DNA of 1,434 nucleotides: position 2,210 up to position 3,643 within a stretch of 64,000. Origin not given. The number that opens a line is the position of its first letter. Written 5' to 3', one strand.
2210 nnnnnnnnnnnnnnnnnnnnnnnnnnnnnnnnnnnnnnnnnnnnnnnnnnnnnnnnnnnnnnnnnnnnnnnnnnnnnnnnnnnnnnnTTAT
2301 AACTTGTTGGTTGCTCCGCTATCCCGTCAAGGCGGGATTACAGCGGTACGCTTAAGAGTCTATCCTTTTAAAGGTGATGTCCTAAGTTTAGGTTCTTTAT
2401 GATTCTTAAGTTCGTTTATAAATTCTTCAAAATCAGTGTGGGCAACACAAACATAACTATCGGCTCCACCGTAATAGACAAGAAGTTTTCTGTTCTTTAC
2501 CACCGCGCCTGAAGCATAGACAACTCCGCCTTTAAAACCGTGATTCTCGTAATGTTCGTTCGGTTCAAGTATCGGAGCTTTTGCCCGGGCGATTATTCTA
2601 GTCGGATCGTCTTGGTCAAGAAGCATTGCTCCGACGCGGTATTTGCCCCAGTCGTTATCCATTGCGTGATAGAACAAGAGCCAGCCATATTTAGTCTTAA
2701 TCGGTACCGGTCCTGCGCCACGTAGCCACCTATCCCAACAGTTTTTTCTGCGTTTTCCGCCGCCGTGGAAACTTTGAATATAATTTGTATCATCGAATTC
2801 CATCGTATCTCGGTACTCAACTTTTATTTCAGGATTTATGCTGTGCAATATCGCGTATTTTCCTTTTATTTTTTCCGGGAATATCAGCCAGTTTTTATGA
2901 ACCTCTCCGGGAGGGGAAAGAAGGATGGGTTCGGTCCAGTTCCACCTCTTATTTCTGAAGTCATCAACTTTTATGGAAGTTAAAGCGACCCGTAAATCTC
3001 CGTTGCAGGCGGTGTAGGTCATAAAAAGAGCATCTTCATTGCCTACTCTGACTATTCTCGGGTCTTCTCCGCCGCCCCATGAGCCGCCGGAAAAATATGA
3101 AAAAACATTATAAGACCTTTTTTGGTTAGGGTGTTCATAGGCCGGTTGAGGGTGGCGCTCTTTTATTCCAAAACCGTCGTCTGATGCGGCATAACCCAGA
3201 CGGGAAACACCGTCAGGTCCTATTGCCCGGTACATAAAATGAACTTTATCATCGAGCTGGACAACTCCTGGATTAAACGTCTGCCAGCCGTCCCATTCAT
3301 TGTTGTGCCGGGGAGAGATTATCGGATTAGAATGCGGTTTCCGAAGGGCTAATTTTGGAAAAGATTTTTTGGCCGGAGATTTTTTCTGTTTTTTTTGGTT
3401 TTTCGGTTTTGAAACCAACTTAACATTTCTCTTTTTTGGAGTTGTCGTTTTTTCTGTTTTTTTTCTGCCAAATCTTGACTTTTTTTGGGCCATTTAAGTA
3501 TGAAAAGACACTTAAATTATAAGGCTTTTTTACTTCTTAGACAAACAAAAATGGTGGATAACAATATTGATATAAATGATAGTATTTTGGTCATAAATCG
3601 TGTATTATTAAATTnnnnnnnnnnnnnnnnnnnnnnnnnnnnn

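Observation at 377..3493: Three GH130 phosphorylase domains in two genes, one as an internal tandem duplication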

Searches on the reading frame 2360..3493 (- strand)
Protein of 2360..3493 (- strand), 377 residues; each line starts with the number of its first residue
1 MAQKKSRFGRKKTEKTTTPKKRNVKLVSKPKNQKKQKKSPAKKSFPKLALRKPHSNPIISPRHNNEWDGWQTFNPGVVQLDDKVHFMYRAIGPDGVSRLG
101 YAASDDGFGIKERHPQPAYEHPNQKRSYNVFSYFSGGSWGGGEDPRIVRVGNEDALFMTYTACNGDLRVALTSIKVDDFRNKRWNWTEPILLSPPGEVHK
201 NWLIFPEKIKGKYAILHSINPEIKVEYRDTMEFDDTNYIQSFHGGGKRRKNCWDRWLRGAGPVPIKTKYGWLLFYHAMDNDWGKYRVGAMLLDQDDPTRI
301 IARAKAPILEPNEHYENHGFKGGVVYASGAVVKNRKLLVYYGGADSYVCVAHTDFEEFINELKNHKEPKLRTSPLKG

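Call 3: search_protein_families(library=pfam, proteins=[window:2360-3493:-], max_evalue=0.01)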
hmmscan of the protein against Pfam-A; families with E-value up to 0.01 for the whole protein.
window:2360-3493:- (377 aa): 1 family
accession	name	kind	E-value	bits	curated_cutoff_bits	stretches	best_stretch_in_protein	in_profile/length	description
PF04041.19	Glyco_hydro_130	-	1.7e-42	145.9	26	1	65-363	28-319/320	beta-1,4-mannooligosaccharide phosphorylase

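Call 4: search_protein_families(library=ncbifam, proteins=[window:2360-3493:-], max_evalue=0.01)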
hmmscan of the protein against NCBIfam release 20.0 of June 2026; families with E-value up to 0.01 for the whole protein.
window:2360-3493:- (377 aa): 3 families
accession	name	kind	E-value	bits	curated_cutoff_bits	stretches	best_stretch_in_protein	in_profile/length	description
NF052550.1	BManbPhaseBMBP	equivalog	6.5e-55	186.6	450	1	50-357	4-293/296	beta-1,2-mannobiose phosphorylase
NF050092.1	BtaManbiosPhlase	equivalog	4.7e-43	147.4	550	1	141-362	138-350/351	BtaManbiosPhlase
NF058598.1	BetMansidBT3780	equivalog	1.7e-29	103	550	2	208-354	206-363/366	beta-1,2-mannosidase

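Call 6: search_solved_structures(query=window:2360-3493:-, max_evalue=0.00001, show_alignments=1)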
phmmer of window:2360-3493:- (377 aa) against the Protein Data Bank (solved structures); distinct sequences matched with E-value up to 0.00001: 18.
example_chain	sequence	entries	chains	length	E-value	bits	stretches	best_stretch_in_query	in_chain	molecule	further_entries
9fj8_A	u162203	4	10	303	6.6e-42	147.3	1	50-357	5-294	1,2-beta-oligomannan phosphorylase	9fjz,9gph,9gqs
7fip_A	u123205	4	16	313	7.1e-36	127.5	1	52-355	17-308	Beta-1,2-mannobiose phosphorylase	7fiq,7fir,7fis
9erh_A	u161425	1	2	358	6.8e-31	111.1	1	143-362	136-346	Uhgb_MS mannoside synthase from an unknown human gut bacterium in complex with 1,2-beta-ma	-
9eqq_A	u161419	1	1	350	6.9e-31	111.1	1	143-362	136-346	Uhgb_MS mannoside synthase from an unknown human gut bacterium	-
9erg_A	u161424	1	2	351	6.9e-31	111.1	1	143-362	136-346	Uhgb_MS mannoside synthase from an unknown human gut bacterium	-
5b0p_A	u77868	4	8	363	7.7e-29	104.3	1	140-363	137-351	Lin0857 protein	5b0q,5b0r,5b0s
1vkd_A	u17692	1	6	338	1.3e-24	90.4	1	144-364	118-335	conserved hypothetical protein TM1225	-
4onz_A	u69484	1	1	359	1.1e-20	77.5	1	63-354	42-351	putative glycoside hydrolase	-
5ayd_A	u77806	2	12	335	2.4e-19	73.1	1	137-366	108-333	Beta-1,4-mannooligosaccharide phosphorylase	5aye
3taw_A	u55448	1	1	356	2.9e-19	72.8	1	249-354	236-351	Hypothetical glycoside hydrolase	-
5a7v_B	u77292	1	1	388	6e-17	65.2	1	66-351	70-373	PUTATIVE GLYCOSIDASE PH117-RELATED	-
5a7v_A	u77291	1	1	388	6.2e-17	65.1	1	66-351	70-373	PUTATIVE GLYCOSIDASE PH117-RELATED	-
3r67_A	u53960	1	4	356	6.8e-17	65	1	250-354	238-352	putative Glycosidase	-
4udk_E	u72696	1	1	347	2.6e-16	63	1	137-359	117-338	UHGB_MP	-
4udg_A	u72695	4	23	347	2.6e-16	63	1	137-359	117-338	UHGB_MP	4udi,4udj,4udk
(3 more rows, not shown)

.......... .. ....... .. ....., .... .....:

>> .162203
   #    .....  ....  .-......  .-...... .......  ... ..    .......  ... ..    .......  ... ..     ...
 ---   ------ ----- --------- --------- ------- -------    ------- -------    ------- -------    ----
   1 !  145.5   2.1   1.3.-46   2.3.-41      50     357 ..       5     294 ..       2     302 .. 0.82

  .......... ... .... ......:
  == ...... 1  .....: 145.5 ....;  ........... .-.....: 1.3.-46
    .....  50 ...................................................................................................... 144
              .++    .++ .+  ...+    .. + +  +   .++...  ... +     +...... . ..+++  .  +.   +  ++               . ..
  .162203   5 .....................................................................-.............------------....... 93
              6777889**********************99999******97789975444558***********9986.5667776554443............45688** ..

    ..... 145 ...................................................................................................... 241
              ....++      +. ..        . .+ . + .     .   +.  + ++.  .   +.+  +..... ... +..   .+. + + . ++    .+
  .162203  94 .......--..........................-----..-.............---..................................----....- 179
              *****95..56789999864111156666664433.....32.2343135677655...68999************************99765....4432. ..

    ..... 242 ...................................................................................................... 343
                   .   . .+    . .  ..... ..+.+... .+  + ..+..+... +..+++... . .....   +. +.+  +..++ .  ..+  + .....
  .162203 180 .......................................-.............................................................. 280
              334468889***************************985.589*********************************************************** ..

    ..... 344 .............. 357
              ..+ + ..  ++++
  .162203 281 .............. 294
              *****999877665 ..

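Call 28: list_cluster_members(proteins=[P0001, window:2360-3493:-, P0040])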
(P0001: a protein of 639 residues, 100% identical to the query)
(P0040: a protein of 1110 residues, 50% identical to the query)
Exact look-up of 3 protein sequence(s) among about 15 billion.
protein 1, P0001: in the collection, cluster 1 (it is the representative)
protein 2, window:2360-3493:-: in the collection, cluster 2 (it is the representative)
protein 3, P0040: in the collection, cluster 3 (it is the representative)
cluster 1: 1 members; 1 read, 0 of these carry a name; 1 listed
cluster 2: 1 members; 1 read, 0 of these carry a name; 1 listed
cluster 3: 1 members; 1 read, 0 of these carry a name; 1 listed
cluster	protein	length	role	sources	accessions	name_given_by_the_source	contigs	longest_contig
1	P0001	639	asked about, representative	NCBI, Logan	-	-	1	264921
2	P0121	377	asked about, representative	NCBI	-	-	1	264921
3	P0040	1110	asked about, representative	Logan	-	-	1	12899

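Call 32: find_homologous_proteins(query=window:2360-3493:-, max_evalue=1e-10)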
Query window:2360-3493:- (377 aa): 3232 proteins with E <= 1e-10 among 4316 candidates; the best 120 are listed.
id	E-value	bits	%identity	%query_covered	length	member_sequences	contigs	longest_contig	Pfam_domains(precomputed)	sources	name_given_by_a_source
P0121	2.9e-265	898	100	100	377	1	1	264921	PF04041.20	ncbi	-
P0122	2.6e-194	664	71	100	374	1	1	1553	PF04041.20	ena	-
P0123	2.2e-192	658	74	97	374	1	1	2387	PF04041.20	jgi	-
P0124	3.6e-188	644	76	91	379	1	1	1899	PF04041.20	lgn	-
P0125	7.3e-186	636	77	89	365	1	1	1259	PF04041.20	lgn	-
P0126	9.5e-184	629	71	97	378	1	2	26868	PF04041.20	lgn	-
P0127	3.1e-171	588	67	97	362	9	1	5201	PF04041.20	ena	-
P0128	6.1e-171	587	69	91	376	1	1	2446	PF04041.20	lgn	-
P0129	2.3e-165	569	69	85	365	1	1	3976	PF04041.20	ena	-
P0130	8.7e-165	567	65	97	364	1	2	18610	PF04041.20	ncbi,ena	-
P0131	8.1e-164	564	68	88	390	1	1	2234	PF04041.20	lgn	-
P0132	2.6e-160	552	64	99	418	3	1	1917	PF04041.20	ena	-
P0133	2.7e-160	552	64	97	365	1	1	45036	PF04041.20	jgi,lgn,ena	-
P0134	6.8e-160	551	67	87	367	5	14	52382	PF04041.20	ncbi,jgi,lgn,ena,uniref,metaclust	ncbi:hypothetical protein A2662_01275 [Candidatus Giovannonibacteria bacterium RIFCSPHIGHO2_01_FULL_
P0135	1.1e-159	550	66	91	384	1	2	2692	PF04041.20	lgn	-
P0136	1.4e-159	550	67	87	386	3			PF04041.20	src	-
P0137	2.4e-159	549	64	94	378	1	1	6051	PF04041.20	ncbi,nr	ncbi:MAG: glycosidase [Candidatus Liptonbacteria bacterium]|nr:glycosidase [Candidatus Liptonbacteri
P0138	6.1e-159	548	62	99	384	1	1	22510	PF04041.20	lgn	-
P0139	9.4e-159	547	64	91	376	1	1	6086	PF04041.20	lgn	-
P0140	1.8e-158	546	65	94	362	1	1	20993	PF04041.20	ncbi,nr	ncbi:MAG: glycosidase [Candidatus Levybacteria bacterium]|nr:glycosidase [Candidatus Levybacteria ba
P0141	4.6e-158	545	67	88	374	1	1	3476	PF04041.20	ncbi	-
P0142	1.6e-157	543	64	97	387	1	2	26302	PF04041.20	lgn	-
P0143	4.7e-157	541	63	96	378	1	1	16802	PF04041.20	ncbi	-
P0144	6.1e-157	541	66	87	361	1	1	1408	PF04041.20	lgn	-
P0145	7.4e-157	541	66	87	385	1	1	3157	PF04041.20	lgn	-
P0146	7.9e-157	541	61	100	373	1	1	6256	PF04041.20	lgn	-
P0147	5.0e-156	538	68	84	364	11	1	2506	PF04041.20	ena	-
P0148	5.1e-156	538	63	94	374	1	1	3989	PF04041.20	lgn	-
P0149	5.5e-156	538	65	89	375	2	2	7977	PF04041.20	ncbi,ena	-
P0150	7.3e-156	538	63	93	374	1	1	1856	PF04041.20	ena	-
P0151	8.2e-156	537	66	88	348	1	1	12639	PF04041.20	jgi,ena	-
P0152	1.3e-155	537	69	84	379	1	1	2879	PF04041.20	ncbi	-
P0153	2.0e-155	536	62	96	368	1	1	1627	PF04041.20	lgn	-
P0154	2.1e-155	536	62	95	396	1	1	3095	PF04041.20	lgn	-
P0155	2.3e-155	536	65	91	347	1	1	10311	PF04041.20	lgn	-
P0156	4.3e-155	535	61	99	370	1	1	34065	PF04041.20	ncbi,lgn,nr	ncbi:MAG: glycosidase [bacterium]|nr:glycosidase [bacterium]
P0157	8.3e-155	534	63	91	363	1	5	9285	PF04041.20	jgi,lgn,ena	-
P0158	1.7e-154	533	65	91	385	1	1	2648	PF04041.20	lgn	-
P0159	1.8e-154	533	64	93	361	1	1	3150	PF04041.20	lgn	-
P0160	2.5e-154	532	64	87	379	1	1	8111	PF04041.20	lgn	-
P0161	2.8e-154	532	62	97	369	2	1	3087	PF04041.20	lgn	-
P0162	2.9e-154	532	61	99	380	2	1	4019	PF04041.20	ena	-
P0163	3.7e-154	532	62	95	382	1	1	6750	PF04041.20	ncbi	-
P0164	4.3e-154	532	63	94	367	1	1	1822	PF04041.20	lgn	-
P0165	5.2e-154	531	63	87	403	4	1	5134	PF04041.20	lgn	-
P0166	1.5e-153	530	66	85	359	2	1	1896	PF04041.20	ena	-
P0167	1.6e-153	530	67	84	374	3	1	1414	PF04041.20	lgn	-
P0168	2.0e-153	529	66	84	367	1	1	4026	PF04041.20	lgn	-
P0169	2.7e-153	529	66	87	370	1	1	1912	PF04041.20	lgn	-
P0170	2.9e-153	529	68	82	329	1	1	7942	PF04041.20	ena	-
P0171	4.9e-153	528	63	90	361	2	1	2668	PF04041.20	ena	-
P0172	5.3e-153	528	66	87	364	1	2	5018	PF04041.20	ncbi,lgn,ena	-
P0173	5.9e-153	528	66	87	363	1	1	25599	PF04041.20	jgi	jgi:predicted GH43/DUF377 family glycosyl hydrolase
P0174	6.5e-153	528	60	99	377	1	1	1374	PF04041.20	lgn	-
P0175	7.2e-153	528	61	93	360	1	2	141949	PF04041.20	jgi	-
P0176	8.2e-153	527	60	99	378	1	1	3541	PF04041.20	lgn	-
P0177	9.4e-153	527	63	88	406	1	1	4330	PF04041.20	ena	-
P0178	1.6e-152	527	63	87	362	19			PF04041.20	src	-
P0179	2.7e-152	526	63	93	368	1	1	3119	PF04041.20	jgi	jgi:predicted GH43/DUF377 family glycosyl hydrolase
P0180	3.9e-152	525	65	87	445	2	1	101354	PF04041.20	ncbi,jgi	-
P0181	4.8e-152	525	60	96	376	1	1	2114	PF04041.20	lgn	-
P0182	5.6e-152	525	63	91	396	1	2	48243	PF04041.20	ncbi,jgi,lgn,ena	-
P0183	6.1e-152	525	66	87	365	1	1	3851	PF04041.20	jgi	-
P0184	8.9e-152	524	62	91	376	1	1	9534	PF04041.20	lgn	-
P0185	1.2e-151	524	64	93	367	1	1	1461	PF04041.20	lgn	-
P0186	1.7e-151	523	61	95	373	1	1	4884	PF04041.20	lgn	-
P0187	2.4e-151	523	62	94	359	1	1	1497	PF04041.20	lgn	-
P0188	2.9e-151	522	62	93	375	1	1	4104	PF04041.20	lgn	-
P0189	3.1e-151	522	61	96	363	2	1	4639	PF04041.20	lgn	-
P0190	3.2e-151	522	65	87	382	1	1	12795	PF04041.20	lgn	-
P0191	4.4e-151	522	63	92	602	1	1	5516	PF03332.20,PF00702.33,PF08282.19,PF04041.20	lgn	-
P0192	5.4e-151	521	66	85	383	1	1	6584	PF04041.20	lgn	-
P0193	6.4e-151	521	64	91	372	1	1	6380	PF04041.20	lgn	-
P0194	6.7e-151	521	64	93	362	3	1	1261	PF04041.20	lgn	-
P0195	6.8e-151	521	63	92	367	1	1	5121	PF04041.20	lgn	-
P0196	6.9e-151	521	63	95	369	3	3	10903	PF04041.20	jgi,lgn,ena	-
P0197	7.5e-151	521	62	92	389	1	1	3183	PF04041.20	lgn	-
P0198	9.3e-151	521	64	89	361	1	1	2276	PF04041.20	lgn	-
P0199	1.3e-150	520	60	97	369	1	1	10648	PF04041.20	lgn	-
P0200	1.8e-150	520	60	98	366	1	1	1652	PF04041.20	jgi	-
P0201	1.9e-150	520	65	86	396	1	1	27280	PF04041.20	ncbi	-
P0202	2.1e-150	520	63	92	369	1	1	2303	PF04041.20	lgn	-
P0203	2.2e-150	519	60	100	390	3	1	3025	PF04041.20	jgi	-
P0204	2.4e-150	519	65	85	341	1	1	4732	PF04041.20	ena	-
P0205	2.7e-150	519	65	85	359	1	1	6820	PF04041.20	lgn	-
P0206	3.0e-150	519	61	99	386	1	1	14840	PF04041.20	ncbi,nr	ncbi:MAG: glycosidase [Candidatus Colwellbacteria bacterium]|nr:glycosidase [Candidatus Colwellbacte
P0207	3.0e-150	519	65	85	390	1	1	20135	PF04041.20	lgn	-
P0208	3.1e-150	519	62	84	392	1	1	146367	PF04041.20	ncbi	ncbi:MAG: hypothetical protein V1696_02750 [Candidatus Jorgensenbacteria bacterium]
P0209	3.9e-150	519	60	99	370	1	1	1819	PF04041.20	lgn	-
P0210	4.7e-150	518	60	95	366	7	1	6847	PF04041.20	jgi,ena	-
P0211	4.9e-150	518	63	91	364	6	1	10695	PF04041.20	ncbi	-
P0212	5.1e-150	518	66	85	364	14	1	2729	PF04041.20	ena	-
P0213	5.5e-150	518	66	87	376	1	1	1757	PF04041.20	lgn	-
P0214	6.4e-150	518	58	97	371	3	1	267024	PF04041.20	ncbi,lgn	-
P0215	6.6e-150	518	65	90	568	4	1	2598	PF00702.33,PF04041.20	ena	-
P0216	7.3e-150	518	60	86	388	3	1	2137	PF04041.20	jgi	-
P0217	8.6e-150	518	63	92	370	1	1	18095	PF04041.20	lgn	-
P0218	9.4e-150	517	62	97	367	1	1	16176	PF04041.20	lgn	-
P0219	9.4e-150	517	61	93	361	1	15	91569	PF04041.20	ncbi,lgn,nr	ncbi:MAG: glycosidase [Candidatus Harrisonbacteria bacterium]|nr:glycosidase [Candidatus Harrisonbac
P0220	1.1e-149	517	66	89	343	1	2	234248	PF04041.20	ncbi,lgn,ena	-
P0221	1.2e-149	517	65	85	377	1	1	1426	PF04041.20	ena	-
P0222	1.7e-149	517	67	82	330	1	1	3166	PF04041.20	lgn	-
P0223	2.6e-149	516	66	88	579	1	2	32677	PF00702.33,PF04041.20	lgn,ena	-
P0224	2.9e-149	516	66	85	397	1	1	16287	PF04041.20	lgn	-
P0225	3.3e-149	516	60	95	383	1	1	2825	PF04041.20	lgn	-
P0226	4.5e-149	515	67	85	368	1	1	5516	PF04041.20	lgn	-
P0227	4.8e-149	515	61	93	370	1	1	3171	PF04041.20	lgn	-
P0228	5.8e-149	515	62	88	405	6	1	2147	PF04041.20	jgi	-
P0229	1.1e-148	514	64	87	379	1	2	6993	PF04041.20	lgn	-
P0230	1.1e-148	514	58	94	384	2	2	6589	PF04041.20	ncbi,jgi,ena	-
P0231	1.2e-148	514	64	88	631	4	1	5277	PF04041.20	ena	-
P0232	1.2e-148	514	65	88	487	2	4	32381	PF04041.20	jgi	-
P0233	1.5e-148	513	60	93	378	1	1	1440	PF04041.20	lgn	-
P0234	1.5e-148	513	65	87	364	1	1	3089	PF04041.20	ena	-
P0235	1.7e-148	513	61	91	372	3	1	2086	PF04041.20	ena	-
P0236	1.8e-148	513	60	92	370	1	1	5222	PF04041.20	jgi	-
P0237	1.9e-148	513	65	84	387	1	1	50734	PF04041.20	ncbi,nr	ncbi:MAG: hypothetical protein QMD65_01115 [Patescibacteria group bacterium]|nr:hypothetical protein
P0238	2.2e-148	513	61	100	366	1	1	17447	PF04041.20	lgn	-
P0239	2.2e-148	513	65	87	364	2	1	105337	PF04041.20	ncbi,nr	ncbi:MAG: glycosidase [Candidatus Zambryskibacteria bacterium]|nr:glycosidase [Candidatus Zambryskib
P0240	2.5e-148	513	63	91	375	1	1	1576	PF04041.20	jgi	jgi:predicted GH43/DUF377 family glycosyl hydrolase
